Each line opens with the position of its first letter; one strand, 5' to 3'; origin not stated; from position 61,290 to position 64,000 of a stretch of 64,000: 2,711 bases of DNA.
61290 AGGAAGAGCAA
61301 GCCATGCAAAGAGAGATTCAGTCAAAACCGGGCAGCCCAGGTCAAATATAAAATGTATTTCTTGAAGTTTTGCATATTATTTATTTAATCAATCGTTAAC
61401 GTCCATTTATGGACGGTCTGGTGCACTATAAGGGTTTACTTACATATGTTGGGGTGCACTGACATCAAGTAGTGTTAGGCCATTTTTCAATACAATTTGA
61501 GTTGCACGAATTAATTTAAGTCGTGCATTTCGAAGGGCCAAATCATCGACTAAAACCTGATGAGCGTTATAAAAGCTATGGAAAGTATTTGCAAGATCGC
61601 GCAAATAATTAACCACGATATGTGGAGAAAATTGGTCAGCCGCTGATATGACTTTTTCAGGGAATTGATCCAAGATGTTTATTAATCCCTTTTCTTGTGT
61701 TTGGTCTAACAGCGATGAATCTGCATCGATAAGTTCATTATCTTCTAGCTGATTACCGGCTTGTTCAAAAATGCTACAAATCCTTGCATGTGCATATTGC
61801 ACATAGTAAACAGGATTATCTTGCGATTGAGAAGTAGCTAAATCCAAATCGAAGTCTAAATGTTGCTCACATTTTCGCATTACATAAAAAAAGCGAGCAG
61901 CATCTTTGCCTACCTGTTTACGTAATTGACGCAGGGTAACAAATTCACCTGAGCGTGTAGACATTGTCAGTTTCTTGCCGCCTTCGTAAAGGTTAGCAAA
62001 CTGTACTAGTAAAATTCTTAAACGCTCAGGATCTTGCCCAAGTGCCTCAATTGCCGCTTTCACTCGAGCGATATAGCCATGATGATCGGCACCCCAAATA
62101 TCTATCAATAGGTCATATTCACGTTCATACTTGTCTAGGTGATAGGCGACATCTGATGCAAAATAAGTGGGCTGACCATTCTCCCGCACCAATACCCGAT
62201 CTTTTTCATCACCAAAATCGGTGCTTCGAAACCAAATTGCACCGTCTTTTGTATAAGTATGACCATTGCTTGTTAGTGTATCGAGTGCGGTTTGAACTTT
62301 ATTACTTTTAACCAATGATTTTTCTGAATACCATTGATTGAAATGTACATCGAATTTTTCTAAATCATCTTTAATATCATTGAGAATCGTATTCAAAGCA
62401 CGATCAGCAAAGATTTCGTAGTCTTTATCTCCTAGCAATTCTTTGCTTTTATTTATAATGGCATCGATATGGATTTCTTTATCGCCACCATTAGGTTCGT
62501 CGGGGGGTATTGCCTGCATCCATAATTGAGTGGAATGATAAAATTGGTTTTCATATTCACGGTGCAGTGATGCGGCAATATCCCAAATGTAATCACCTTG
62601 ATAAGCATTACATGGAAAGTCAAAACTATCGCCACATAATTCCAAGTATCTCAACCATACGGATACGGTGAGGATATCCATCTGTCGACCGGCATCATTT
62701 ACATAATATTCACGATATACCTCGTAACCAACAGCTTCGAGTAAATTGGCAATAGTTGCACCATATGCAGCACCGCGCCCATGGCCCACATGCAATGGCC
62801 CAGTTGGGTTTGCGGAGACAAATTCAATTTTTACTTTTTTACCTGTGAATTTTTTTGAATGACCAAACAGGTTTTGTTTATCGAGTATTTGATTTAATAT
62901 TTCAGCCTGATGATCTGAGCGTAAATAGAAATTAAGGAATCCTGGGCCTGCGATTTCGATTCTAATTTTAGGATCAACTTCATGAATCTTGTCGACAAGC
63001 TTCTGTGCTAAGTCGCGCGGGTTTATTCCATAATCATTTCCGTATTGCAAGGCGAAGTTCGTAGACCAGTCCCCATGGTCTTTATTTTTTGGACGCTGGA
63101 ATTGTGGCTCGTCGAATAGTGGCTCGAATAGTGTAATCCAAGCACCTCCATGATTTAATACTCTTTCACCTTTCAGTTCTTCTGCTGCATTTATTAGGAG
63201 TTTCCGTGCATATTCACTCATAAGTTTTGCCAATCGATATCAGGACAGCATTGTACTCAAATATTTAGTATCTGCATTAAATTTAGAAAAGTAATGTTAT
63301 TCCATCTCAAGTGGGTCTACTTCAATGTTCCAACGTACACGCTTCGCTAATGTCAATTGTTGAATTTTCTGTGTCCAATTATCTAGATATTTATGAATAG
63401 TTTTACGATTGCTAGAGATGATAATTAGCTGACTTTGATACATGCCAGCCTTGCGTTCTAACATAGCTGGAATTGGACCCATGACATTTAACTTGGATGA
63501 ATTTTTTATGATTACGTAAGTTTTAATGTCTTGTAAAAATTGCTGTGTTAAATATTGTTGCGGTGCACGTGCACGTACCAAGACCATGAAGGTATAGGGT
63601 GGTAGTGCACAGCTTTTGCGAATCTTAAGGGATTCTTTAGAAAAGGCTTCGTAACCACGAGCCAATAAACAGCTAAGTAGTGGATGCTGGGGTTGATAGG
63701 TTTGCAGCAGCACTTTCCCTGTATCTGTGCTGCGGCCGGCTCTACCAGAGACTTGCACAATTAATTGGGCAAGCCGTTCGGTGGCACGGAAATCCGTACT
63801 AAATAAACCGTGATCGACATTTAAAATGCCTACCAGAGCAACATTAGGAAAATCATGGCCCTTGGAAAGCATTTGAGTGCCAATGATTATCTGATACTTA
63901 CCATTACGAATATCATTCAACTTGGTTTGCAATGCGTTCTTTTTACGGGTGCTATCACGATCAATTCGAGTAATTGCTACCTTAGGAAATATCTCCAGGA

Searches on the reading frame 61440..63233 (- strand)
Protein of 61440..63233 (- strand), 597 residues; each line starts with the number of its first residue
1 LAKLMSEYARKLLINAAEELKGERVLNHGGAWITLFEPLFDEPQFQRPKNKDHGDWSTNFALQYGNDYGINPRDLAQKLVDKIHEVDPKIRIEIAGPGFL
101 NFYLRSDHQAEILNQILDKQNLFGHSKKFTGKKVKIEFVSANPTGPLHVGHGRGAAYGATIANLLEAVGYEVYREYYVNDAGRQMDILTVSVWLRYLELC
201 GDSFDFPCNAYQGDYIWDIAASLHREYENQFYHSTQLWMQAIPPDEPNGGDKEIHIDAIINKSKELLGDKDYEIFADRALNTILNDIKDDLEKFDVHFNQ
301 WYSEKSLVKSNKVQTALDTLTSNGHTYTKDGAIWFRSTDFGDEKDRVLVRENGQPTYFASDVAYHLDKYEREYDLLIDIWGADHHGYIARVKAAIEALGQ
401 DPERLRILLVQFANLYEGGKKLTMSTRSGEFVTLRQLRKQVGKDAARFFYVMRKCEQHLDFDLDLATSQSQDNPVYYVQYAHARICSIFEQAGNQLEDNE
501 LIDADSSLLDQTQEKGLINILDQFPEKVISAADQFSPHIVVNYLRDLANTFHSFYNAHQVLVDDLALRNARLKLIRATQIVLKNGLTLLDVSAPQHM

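Call 35: search_protein_families(library=pfam, proteins=[window:61440-63233:-], max_evalue=0.001)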
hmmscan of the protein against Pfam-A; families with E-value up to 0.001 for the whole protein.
window:61440-63233:- (597 aa): 4 families
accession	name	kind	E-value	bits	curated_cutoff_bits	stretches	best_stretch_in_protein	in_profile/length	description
PF05746.21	DALR_1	-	6.4e-37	126.7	22.3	1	478-597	1-117/117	DALR anticodon binding domain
PF00750.26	tRNA-synt_1d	-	7.8e-24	84.7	23.3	2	114-191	3-79/349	tRNA synthetases class I (R), catalytic domain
PF03485.21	Arg_tRNA_synt_N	-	1.3e-16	61.4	21.5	1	40-104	21-85/85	Arginyl tRNA synthetase N terminal domain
PF09334.17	tRNA-synt_1g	-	7.6e-05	22.1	20.1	0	279-338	66-125/391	tRNA synthetases class I (M)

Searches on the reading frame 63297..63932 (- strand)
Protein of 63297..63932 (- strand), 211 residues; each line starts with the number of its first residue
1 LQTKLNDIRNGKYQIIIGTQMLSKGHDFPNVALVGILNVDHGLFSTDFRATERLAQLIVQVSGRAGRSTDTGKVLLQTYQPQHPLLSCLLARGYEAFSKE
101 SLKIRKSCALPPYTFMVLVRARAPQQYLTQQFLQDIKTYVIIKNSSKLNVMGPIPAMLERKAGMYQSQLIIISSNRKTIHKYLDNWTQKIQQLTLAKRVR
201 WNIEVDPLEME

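Call 35: search_protein_families(library=pfam, proteins=[window:63297-63932:-], max_evalue=0.001)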
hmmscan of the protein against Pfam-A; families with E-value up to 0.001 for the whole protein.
window:63297-63932:- (211 aa): 2 families
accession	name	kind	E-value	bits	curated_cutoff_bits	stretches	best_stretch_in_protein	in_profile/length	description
PF18074.6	PriA_C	-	2.3e-20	73.6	26.9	1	112-207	1-95/95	Primosomal protein N C-terminal domain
PF00271.37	Helicase_C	-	7.6e-08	33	23.5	1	3-68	56-109/110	Helicase conserved C-terminal domain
